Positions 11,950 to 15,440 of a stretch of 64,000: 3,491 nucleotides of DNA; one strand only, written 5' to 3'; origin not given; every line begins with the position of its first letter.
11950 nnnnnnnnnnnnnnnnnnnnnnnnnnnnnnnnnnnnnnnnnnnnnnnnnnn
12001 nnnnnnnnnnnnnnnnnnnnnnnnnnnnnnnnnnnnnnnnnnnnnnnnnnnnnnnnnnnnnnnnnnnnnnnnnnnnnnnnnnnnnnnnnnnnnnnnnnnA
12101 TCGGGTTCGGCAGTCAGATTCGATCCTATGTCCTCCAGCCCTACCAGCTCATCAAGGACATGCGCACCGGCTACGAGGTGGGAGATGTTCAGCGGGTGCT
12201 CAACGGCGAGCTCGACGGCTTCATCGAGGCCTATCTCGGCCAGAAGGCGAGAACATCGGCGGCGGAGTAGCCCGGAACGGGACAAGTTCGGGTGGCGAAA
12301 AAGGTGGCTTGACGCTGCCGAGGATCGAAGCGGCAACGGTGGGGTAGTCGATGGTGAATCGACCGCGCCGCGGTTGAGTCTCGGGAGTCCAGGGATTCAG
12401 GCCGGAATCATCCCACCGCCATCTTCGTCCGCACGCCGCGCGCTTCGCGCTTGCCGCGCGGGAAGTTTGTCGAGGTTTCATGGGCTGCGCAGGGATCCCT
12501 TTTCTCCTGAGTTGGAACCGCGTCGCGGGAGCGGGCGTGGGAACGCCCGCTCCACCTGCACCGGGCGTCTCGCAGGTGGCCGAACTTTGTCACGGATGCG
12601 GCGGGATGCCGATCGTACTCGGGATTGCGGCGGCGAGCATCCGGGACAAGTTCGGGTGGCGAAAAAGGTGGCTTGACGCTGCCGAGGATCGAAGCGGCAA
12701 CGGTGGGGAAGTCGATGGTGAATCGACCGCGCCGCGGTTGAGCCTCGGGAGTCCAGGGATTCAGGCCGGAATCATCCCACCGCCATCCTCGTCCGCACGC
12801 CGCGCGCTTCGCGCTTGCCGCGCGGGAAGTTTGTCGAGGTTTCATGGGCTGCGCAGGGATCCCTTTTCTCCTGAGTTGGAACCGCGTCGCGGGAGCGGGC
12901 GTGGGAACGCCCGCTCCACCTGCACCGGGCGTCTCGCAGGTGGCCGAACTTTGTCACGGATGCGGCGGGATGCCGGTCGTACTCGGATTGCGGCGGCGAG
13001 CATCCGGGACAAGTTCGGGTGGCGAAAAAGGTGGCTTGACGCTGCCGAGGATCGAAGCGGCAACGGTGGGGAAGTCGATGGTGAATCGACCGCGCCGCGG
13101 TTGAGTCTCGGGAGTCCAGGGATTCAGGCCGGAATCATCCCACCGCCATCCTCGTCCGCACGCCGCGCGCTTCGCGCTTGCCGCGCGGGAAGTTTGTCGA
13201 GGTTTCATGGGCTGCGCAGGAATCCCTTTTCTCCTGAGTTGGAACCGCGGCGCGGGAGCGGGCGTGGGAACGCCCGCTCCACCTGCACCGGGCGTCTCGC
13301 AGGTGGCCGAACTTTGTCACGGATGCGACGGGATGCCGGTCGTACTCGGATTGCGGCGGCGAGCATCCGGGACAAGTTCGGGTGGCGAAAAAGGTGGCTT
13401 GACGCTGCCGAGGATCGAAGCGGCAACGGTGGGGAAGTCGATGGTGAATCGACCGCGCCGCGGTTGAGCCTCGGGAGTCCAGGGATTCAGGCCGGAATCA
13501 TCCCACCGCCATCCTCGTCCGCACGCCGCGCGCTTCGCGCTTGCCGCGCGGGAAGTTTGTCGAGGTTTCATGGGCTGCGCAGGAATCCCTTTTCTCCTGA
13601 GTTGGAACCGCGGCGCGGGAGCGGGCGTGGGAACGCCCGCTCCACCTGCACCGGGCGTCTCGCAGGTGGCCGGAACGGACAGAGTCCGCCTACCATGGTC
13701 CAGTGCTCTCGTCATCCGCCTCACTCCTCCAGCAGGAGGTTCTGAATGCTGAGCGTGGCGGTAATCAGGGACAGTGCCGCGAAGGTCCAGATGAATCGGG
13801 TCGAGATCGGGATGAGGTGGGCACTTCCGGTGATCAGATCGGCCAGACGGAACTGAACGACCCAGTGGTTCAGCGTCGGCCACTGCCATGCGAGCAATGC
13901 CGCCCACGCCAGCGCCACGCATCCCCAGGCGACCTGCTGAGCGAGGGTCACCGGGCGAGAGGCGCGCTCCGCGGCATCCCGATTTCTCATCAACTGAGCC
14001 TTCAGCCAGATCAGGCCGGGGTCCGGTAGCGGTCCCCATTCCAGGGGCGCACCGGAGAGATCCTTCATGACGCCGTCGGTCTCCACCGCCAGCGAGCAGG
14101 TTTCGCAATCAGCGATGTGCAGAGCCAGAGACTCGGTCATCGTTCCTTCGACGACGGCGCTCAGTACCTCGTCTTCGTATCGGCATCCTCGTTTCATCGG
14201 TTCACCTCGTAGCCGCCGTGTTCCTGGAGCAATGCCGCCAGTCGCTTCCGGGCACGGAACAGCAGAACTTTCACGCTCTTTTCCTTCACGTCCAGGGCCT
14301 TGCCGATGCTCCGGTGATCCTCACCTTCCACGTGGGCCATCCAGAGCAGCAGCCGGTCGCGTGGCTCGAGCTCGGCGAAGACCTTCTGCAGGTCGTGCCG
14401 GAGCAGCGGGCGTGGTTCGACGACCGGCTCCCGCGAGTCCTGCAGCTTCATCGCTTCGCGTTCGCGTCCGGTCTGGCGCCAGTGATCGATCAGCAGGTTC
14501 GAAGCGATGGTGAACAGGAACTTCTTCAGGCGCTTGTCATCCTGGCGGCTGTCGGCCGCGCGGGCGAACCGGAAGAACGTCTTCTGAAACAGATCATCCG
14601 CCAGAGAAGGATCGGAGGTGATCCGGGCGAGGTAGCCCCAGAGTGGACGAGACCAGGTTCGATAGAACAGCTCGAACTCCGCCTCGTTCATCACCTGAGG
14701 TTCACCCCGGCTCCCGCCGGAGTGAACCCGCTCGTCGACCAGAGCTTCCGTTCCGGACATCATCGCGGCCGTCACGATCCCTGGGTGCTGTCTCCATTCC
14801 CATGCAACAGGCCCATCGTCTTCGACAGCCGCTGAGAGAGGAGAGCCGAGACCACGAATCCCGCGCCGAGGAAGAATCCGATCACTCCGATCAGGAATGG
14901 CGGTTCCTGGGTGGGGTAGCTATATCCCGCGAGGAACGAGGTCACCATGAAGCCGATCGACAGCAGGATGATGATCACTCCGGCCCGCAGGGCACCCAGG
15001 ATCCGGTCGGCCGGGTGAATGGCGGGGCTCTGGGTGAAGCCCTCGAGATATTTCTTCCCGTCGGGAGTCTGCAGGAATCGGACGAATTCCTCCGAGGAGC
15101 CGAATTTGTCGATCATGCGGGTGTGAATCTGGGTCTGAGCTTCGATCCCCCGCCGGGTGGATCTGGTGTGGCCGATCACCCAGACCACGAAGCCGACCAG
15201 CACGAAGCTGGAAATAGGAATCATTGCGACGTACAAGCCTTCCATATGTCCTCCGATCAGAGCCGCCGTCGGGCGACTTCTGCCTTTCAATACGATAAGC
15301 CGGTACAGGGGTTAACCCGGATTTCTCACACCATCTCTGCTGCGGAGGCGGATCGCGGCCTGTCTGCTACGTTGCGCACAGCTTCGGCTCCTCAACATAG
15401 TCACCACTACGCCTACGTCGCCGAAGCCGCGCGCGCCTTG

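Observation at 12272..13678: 1.39-kb array of 363-bp hairpin-rich units inserted between prfB and the anti-sigma gene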

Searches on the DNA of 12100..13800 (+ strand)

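Call 5: search_rna_families(source=window, start=12100, end=13800, threshold=evalue, max_evalue=10, show_alignments=3)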
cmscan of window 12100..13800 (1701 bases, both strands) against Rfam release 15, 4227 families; matches with E-value up to 10: 7.
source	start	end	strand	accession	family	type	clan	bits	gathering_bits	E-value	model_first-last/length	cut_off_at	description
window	13248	13290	+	RF03660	mir-4018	Gene; miRNA;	-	18.7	66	1.3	1-54/54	no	mir-4018 microRNA precursor family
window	13611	13653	+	RF03660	mir-4018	Gene; miRNA;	-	18.7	66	1.3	1-54/54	no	mir-4018 microRNA precursor family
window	13611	13653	-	RF03660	mir-4018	Gene; miRNA;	-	18.3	66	1.7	1-54/54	no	mir-4018 microRNA precursor family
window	12585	12648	+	RF03696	mir-4904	Gene; miRNA;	-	17.2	100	6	1-79/79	no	mir-4904 microRNA precursor family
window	12580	12655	+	RF04141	MIR8622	Gene; miRNA;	-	14.9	197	8.3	1-212/212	no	MIR8622 microRNA precursor family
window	12516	12571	-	RF01696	Chlorobi-1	Gene; sRNA;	-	13.1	50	3.6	1-67/67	no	Chlorobi-1 RNA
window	12880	12935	-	RF01696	Chlorobi-1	Gene; sRNA;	-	13.1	50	3.6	1-67/67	no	Chlorobi-1 RNA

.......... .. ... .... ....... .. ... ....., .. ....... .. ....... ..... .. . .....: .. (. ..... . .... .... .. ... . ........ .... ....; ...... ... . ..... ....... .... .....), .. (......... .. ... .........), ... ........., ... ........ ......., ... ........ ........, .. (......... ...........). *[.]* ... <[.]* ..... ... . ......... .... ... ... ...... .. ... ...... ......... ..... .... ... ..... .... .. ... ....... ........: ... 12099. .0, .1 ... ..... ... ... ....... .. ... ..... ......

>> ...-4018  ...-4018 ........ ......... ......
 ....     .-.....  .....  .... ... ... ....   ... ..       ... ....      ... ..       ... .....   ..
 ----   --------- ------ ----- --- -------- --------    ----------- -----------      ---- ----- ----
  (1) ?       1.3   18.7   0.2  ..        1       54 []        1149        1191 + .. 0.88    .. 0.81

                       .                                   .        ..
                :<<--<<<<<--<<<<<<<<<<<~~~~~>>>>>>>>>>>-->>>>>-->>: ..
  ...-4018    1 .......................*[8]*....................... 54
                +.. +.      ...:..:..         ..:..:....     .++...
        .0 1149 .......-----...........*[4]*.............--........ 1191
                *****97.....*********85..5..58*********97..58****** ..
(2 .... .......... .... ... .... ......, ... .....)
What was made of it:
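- On Any Rfam 15 RNA family, including self-cleaving ribozymes: At E<=10 on 12100-13800 the only matches are miRNA and Chlorobi-1 noise at 13-19 bits (call 5).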

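Call 46: search_dna_similar(query=window:12643-13005:+, collection=plasmids, mode=distant, max_evalue=0.01, max_rows=15)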
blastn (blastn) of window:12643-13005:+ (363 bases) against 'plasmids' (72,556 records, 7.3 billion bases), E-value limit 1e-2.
Records with a match: 1; places in all: 1; records where one place covers at least 80% of the query: 0.
Best place of each record, by identity: 80-90% 1.
By first word of the organism name: Acidibrevibacterium 1.
By predicted mobility (MOB-suite, as given by PLSDB): non-mobilizable 1.
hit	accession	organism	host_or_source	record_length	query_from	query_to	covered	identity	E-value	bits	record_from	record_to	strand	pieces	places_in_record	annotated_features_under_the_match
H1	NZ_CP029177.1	Acidibrevibacterium fodinaquatile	cell culture,acidic mine water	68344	141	184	12%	86.4%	2e-3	50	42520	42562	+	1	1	FAD-binding protein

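Call 47: search_dna_similar(query=window:12643-13005:+, collection=phages, mode=distant, max_evalue=0.01, max_rows=15)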
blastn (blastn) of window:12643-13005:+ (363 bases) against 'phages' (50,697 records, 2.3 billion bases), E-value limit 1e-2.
No match.
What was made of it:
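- Tried and rejected: One 44-nt chance hit and nothing else (calls 46, 47).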

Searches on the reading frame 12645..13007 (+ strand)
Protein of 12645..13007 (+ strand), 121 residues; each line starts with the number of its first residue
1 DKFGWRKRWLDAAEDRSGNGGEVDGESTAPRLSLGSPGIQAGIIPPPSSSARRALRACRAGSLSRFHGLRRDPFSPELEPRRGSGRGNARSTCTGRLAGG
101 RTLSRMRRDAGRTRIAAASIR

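Call 32: search_protein_representatives(protein=window:12645-13007:+)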
Query: 121 residues. Proteins with E-value up to 0.001 (for the whole library): 2; up to 1e-10: 1; up to 1e-30: 1. The best 2 are listed.
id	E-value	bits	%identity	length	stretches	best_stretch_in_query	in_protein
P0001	2.0e-205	686.8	99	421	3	1-121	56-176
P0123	4.4e-07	46.5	37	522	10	72-114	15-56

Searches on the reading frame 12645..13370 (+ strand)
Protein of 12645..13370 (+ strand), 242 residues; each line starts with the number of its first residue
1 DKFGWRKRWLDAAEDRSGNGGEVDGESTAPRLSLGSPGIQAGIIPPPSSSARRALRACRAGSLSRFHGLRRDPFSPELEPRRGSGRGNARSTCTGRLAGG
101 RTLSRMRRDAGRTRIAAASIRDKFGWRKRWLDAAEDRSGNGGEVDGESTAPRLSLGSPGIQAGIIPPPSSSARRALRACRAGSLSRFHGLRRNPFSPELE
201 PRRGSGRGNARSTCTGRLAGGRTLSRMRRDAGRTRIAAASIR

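Call 12: find_related_loci(query=window:12645-13370:+, collection=genome_contigs, flank=10000)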
Query window:12645-13370:+ (242 aa) in genome_contigs; peptide patterns used: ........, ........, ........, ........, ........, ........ (x = any residue, [..] = any of these).
250 stretches matched a pattern, but none encodes a relative of the query by tblastn (E <= 1e-3).

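Call 13: find_related_loci(query=window:12645-13370:+, collection=viral_contigs, flank=5000)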
Query window:12645-13370:+ (242 aa) in viral_contigs; peptide patterns used: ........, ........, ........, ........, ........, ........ (x = any residue, [..] = any of these).
9 stretches matched a pattern, but none encodes a relative of the query by tblastn (E <= 1e-3).

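Call 14: find_homologous_proteins(query=window:12645-13370:+, max_evalue=0.001)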
Query window:12645-13370:+ (242 aa): 1 proteins with E <= 0.001 among 8000 candidates.
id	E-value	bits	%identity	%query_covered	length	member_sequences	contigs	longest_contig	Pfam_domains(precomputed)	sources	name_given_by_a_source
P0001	7.4e-212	718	100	100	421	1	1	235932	-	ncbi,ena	-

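Call 15: find_related_loci(query=window:12645-13370:+, collection=metagenome_contigs, flank=10000)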
Query window:12645-13370:+ (242 aa) in metagenome_contigs; peptide patterns used: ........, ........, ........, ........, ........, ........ (x = any residue, [..] = any of these).
361 stretches matched a pattern, but none encodes a relative of the query by tblastn (E <= 1e-3).
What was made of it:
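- Tried and rejected: I translated the open frame and ran pattern scans with tblastn confirmation on GTDB genomes, JGI metagenomes and IMG/VR (calls 12, 13, 15), then the 5.8-billion protein index (call 14) and full phmmer against 1.84 billion representatives (call 32).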

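Call 16: find_encoding_contigs(protein=P0001, flank=10000, max_places=10)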
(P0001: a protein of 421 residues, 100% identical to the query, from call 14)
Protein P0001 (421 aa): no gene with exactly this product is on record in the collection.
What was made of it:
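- Tried and rejected: The look-up for the ORF returned nothing (call 16).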

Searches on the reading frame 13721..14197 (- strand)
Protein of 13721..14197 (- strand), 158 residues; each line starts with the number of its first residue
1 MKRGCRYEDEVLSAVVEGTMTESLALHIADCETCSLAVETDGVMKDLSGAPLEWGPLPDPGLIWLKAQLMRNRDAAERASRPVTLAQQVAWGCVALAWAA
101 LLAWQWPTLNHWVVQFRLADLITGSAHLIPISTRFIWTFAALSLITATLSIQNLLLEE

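Call 9: find_encoding_contigs(protein=window:13721-14197:-, flank=10000, max_places=10)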
Protein window:13721-14197:- (158 aa): 1 contig read that carries it; 1 place shown.
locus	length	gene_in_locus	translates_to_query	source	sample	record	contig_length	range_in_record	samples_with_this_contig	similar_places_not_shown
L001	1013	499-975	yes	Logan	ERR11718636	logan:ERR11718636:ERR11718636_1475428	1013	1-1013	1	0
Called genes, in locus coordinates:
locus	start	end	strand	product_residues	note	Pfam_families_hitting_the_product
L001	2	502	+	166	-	?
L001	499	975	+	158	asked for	-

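Call 17: list_cluster_members(proteins=[P0001, window:13721-14197:-, window:11278-12270:+])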
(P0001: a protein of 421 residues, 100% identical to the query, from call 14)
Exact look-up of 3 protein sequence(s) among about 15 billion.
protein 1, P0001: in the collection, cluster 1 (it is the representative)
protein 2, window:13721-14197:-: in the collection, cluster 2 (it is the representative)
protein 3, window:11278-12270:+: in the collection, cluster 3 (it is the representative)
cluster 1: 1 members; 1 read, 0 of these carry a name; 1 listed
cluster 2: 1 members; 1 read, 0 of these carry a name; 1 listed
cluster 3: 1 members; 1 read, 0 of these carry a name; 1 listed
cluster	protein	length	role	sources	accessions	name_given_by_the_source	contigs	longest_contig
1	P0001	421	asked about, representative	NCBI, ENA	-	-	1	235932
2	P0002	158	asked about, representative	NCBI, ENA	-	-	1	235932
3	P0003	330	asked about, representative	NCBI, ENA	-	-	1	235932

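Call 24: search_protein_families(library=pfam, proteins=[window:13721-14197:-], max_evalue=0.01)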
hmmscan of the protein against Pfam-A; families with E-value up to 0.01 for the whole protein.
window:13721-14197:- (158 aa): 0 families

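Call 25: find_homologous_proteins(query=window:13721-14197:-, max_evalue=0.001)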
Query window:13721-14197:- (158 aa): 1 proteins with E <= 0.001 among 86 candidates.
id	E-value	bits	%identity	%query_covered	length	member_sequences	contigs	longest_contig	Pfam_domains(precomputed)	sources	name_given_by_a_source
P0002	1.1e-99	349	100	100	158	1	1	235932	-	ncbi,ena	-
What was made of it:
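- Tried and rejected: The anti-sigma protein is itself an orphan (call 25).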

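Call 26: find_related_loci(query=window:13721-14197:-, collection=metagenome_contigs, flank=6000)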
Query window:13721-14197:- (158 aa) in metagenome_contigs; peptide patterns used: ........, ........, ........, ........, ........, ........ (x = any residue, [..] = any of these).
210 stretches matched a pattern; 2 encode a relative of the query (tblastn E <= 1e-3); 2 distinct loci.
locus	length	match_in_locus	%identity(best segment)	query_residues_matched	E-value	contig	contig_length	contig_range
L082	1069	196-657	34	5-158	3e-25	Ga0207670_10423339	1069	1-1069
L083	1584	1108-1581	33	1-158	1e-20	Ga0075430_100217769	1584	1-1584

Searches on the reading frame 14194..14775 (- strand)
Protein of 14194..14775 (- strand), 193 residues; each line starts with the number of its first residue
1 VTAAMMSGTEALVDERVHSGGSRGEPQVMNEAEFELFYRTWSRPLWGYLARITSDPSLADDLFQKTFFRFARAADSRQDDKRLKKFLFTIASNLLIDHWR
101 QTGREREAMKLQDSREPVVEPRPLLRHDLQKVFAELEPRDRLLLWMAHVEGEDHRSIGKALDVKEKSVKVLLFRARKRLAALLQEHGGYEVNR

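Call 24: search_protein_families(library=pfam, proteins=[window:14194-14775:-], max_evalue=0.01)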
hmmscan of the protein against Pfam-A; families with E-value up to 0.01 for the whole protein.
window:14194-14775:- (193 aa): 3 families
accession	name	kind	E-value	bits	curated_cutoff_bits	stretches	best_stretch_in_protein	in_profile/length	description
PF04542.20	Sigma70_r2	-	7.6e-14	51.7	24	1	37-104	1-70/71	Sigma-70 region 2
PF08281.18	Sigma70_r4_2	-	1.7e-11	44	25.7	1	128-179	3-54/54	Sigma-70, region 4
PF04545.22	Sigma70_r4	-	2.3e-05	24.2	24.1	1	133-179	2-48/50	Sigma-70, region 4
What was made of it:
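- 14194..14775 (-): ECF-type sigma factor. Pfam Sigma70_r2 and Sigma70_r4_2 (call 24).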

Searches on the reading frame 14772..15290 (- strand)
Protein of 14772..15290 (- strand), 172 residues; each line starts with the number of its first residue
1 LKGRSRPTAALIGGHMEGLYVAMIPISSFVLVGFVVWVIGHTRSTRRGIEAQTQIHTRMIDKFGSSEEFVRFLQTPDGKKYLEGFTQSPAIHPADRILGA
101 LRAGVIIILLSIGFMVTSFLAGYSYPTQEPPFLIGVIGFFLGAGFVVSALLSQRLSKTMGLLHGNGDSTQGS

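Call 24: search_protein_families(library=pfam, proteins=[window:14772-15290:-], max_evalue=0.01)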
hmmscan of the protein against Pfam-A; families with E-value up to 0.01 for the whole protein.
window:14772-15290:- (172 aa): 1 family
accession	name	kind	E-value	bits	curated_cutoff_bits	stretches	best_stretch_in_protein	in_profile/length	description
PF19762.4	DUF6249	-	3.2e-06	27.5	33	1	25-153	4-104/104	Domain of unknown function (DUF6249)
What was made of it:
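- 14772..15290 (-): Small membrane protein, first gene of the operon. It has a weak DUF6249 match, below Pfam's cut-off. Call 24.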
